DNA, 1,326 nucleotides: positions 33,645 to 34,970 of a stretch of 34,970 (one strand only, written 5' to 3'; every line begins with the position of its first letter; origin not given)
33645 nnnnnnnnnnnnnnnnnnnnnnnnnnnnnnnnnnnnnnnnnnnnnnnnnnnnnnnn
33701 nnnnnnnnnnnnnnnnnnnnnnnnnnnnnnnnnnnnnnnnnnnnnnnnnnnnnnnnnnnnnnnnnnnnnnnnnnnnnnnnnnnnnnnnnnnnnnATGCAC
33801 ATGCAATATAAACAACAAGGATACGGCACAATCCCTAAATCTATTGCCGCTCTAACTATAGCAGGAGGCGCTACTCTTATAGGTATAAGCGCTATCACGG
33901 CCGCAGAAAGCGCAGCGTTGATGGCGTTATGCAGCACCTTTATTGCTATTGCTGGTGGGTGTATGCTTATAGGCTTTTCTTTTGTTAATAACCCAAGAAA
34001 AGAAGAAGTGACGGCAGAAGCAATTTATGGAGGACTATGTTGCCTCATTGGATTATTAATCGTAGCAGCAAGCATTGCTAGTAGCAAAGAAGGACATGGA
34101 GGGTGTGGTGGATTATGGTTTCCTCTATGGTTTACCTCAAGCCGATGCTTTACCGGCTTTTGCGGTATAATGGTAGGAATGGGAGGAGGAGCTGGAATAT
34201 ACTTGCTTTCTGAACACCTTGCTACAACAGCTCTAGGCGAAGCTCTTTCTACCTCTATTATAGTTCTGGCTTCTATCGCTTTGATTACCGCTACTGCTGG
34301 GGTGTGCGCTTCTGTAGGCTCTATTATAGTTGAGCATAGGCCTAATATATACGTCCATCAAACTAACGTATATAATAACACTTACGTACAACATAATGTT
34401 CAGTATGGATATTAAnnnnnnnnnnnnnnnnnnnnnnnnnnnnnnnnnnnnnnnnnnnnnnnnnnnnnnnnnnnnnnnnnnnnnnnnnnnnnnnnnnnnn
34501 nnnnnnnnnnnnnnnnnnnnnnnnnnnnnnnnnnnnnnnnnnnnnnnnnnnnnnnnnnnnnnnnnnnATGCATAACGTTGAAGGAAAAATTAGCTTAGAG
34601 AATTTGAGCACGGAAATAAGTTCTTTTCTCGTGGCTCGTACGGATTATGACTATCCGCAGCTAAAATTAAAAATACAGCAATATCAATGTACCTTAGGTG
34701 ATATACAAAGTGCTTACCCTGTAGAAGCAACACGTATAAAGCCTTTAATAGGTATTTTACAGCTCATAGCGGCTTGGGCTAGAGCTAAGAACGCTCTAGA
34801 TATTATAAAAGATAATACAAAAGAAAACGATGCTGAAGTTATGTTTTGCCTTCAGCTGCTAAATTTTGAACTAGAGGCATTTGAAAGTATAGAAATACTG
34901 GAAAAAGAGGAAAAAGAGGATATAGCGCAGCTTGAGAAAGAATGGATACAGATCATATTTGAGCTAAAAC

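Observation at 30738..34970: Candidate novel system: cluster of orphan genes for small-residue-rich hydrophobic-hairpin ('Inc-like') membrane proteins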

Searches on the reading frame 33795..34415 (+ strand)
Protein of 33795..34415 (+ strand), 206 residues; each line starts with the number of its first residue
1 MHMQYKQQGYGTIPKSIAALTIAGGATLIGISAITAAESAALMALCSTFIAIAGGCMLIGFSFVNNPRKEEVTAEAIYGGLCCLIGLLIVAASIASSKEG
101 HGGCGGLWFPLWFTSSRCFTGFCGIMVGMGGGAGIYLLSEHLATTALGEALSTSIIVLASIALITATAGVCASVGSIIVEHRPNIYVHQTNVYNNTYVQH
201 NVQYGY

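Call 5: search_protein_families(library=pfam, proteins=[window:33795-34415:+], max_evalue=1)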
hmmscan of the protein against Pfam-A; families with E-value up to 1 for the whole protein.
window:33795-34415:+ (206 aa): 1 family
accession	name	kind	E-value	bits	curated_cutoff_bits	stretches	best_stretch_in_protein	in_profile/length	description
PF18978.5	DUF5714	-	0.44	10.5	26.2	1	119-167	74-122/173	Family of unknown function (DUF5714)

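Call 6: search_protein_families(library=ncbifam, proteins=[window:33795-34415:+], max_evalue=1)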
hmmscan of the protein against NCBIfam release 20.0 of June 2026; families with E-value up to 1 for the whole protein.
window:33795-34415:+ (206 aa): 0 families

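Call 7: find_encoding_contigs(protein=window:33795-34415:+, flank=10000, max_places=6)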
Protein window:33795-34415:+ (206 aa): no gene with exactly this product is on record in the collection.

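Call 18: find_homologous_proteins(query=window:33795-34415:+, max_evalue=0.01)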
Query window:33795-34415:+ (206 aa): 1 proteins with E <= 0.01 among 2517 candidates.
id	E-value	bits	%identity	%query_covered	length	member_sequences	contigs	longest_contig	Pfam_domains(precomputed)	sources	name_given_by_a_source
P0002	3.5e-128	443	100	100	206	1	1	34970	-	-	-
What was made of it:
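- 33795..34415 (+): Gene C (206 aa). A polytopic membrane protein with about 5 hydrophobic segments (16-37, 40-62, 76-96, 106-139, 150-179), the glycine zipper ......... and an N/Q/Y-rich tail. Only a self hit among 5.8 billion proteins (call 18).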

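Call 54: search_protein_families(library=phrogs, proteins=[window:33795-34415:+], max_evalue=0.1)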
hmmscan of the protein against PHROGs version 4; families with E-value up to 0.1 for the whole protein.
window:33795-34415:+ (206 aa): 0 families

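Call 75: find_related_loci(query=window:33795-34415:+, collection=viral_contigs, flank=5000)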
Query window:33795-34415:+ (206 aa) in viral_contigs; peptide patterns used: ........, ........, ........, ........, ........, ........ (x = any residue, [..] = any of these).
21 stretches matched a pattern, but none encodes a relative of the query by tblastn (E <= 1e-3).
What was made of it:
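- C and D have no PHROGs, IMG/VR or phage-database hits (calls 54, 75).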

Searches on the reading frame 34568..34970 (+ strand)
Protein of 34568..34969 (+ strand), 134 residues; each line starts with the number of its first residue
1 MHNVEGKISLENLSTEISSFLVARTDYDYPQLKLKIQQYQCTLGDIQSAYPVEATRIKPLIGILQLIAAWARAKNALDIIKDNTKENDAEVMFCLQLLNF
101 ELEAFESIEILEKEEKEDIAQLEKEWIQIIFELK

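Call 5: search_protein_families(library=pfam, proteins=[window:34568-34970:+], max_evalue=1)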
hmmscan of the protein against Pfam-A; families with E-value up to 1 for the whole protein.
window:34568-34970:+ (134 aa): 0 families

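Call 6: search_protein_families(library=ncbifam, proteins=[window:34568-34970:+], max_evalue=1)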
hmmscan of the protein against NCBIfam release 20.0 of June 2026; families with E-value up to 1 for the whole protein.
window:34568-34970:+ (134 aa): 0 families

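Call 54: search_protein_families(library=phrogs, proteins=[window:34568-34970:+], max_evalue=0.1)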
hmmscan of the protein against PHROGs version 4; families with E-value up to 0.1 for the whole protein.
window:34568-34970:+ (134 aa): 0 families

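Call 85: search_dna_similar(query=window:34568-34969:+, collection=plasmids, mode=protein, max_evalue=0.1, max_rows=8)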
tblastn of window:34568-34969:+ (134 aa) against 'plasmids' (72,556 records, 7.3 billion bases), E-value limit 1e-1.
No match.
